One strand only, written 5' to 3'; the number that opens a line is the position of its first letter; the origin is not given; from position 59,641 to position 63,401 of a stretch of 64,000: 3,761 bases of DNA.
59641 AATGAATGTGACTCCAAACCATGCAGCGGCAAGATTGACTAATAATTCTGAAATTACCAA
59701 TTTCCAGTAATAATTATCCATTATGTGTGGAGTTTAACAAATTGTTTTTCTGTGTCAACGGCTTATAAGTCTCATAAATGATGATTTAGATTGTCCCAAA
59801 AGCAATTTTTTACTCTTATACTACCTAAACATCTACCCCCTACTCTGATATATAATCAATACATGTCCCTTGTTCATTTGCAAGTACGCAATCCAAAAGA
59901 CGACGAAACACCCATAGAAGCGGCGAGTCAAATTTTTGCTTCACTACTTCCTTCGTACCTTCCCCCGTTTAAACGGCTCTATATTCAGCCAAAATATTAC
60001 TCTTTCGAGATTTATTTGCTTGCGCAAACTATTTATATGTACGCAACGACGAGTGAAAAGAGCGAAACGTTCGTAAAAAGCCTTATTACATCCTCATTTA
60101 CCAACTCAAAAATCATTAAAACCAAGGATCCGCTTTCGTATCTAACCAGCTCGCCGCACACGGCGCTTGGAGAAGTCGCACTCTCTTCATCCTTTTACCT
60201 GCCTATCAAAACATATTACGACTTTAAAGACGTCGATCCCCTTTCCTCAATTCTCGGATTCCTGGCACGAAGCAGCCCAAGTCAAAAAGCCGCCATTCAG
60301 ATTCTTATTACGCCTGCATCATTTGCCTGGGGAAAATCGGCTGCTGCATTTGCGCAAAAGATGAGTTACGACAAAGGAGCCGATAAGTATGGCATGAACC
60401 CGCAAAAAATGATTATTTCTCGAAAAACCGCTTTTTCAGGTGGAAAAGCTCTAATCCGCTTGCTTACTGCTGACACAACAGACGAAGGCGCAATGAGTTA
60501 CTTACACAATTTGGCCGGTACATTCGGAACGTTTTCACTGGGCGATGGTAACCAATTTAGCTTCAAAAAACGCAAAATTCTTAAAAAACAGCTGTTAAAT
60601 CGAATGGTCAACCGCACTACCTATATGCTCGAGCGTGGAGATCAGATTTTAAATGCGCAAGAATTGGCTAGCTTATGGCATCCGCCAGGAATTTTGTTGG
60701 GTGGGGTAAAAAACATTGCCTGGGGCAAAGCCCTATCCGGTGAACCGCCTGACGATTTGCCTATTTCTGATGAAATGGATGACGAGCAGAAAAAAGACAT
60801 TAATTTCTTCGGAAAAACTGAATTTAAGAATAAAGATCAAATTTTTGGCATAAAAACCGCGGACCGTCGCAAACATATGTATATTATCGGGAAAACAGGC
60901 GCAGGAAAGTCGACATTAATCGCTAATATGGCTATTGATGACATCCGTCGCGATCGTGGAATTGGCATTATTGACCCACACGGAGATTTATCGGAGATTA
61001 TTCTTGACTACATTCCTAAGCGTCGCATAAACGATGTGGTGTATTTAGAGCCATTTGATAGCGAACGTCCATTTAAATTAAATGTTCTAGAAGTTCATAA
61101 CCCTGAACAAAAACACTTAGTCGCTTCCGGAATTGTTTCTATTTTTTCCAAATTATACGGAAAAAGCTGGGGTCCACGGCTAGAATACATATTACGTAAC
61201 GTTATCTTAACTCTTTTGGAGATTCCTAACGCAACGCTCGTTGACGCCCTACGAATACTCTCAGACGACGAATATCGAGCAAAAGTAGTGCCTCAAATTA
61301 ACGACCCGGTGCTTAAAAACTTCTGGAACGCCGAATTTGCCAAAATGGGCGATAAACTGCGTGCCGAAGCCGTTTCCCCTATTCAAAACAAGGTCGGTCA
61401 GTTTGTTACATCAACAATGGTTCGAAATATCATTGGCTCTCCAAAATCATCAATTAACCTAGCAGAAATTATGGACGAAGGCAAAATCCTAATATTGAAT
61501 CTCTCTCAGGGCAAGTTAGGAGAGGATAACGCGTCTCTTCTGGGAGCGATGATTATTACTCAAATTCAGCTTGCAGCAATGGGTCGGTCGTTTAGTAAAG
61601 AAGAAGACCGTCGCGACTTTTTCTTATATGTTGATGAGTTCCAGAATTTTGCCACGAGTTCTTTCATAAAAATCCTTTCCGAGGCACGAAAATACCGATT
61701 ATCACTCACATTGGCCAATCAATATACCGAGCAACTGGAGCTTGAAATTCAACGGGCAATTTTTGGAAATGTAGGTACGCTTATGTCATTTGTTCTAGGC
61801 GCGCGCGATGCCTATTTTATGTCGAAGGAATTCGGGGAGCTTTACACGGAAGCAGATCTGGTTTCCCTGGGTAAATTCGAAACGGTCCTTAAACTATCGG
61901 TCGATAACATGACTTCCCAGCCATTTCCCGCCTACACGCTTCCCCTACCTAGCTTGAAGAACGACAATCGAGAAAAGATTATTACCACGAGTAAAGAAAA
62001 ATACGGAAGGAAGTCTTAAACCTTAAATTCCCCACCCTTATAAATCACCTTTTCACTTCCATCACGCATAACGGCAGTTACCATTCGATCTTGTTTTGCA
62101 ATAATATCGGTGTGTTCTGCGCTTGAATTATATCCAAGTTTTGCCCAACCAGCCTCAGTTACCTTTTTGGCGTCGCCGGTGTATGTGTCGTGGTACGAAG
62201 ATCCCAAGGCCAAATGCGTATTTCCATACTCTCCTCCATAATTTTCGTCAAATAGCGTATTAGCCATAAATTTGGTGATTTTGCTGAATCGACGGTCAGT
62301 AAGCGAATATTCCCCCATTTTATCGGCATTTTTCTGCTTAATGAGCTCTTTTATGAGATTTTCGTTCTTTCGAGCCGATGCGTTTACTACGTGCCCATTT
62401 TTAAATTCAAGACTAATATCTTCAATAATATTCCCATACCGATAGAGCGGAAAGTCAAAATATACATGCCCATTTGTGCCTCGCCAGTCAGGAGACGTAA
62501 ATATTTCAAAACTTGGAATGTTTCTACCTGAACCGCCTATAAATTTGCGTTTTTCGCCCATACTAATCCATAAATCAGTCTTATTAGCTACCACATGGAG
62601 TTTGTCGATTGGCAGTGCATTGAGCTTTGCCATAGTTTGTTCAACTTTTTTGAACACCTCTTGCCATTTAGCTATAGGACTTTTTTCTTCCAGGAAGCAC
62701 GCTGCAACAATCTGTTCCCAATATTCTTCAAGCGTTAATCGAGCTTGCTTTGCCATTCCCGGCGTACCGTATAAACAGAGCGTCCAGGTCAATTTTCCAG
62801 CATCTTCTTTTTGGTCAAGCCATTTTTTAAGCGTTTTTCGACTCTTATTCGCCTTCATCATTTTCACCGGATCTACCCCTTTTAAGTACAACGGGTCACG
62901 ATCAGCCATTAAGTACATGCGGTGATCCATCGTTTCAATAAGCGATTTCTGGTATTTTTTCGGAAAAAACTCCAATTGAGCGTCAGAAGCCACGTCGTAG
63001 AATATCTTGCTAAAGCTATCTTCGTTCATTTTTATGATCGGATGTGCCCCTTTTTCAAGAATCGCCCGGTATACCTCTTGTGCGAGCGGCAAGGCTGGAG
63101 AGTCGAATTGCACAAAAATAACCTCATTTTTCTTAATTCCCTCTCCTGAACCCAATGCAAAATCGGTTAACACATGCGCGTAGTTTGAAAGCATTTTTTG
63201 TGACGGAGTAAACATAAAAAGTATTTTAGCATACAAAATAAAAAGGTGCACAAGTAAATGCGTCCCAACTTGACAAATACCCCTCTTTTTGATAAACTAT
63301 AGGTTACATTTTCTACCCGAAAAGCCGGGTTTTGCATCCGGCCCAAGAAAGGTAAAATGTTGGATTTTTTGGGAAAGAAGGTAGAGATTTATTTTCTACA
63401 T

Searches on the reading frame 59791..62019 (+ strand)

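Call 26: search_protein_families(library=pfam, proteins=[window:59791-62019:+], max_evalue=0.01)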
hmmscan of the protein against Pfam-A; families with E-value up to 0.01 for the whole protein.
window:59791-62019:+ (742 aa): 6 families
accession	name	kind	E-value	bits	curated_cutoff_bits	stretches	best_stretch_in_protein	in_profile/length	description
PF10412.15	TrwB_AAD_bind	-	6e-09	35.7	20.5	1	358-663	13-304/387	Type IV secretion-system coupling protein DNA-binding domain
PF01935.23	DUF87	-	2.4e-07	31.5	23.2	1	360-586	23-214/220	Helicase HerA, central domain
PF12696.13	TraG-D_C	-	3.7e-05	24.1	22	1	612-683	4-81/126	TraM recognition site of TraD and TraG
PF13401.12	AAA_22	-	0.003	18.3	27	0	359-381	4-26/130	AAA domain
PF13555.12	AAA_29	-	0.0055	16.9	27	0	359-378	21-41/61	P-loop containing region of AAA domain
PF25199.1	nSTAND_NTPase5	-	0.0085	16.4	34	0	355-411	36-93/145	Novel STAND NTPase 5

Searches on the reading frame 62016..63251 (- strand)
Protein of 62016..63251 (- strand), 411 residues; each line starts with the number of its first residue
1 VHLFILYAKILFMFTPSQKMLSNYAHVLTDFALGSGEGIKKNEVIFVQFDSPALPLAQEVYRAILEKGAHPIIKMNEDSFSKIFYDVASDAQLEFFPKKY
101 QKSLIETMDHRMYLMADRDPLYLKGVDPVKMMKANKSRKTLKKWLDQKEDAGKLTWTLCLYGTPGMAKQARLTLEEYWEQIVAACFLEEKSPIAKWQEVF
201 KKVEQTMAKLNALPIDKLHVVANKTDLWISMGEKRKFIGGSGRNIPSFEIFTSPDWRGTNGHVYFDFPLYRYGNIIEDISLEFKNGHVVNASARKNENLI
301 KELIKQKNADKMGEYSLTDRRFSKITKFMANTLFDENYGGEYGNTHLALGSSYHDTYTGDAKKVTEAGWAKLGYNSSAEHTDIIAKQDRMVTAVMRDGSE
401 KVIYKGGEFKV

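Call 27: search_protein_families(library=pfam, proteins=[window:62016-63251:-], max_evalue=0.01)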
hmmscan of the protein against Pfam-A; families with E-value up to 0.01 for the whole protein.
window:62016-63251:- (411 aa): 1 family
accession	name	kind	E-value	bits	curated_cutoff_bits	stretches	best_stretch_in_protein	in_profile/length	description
PF02073.20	Peptidase_M29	-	1.2e-102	344.2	27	1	18-409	2-406/406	Thermophilic metalloprotease (M29)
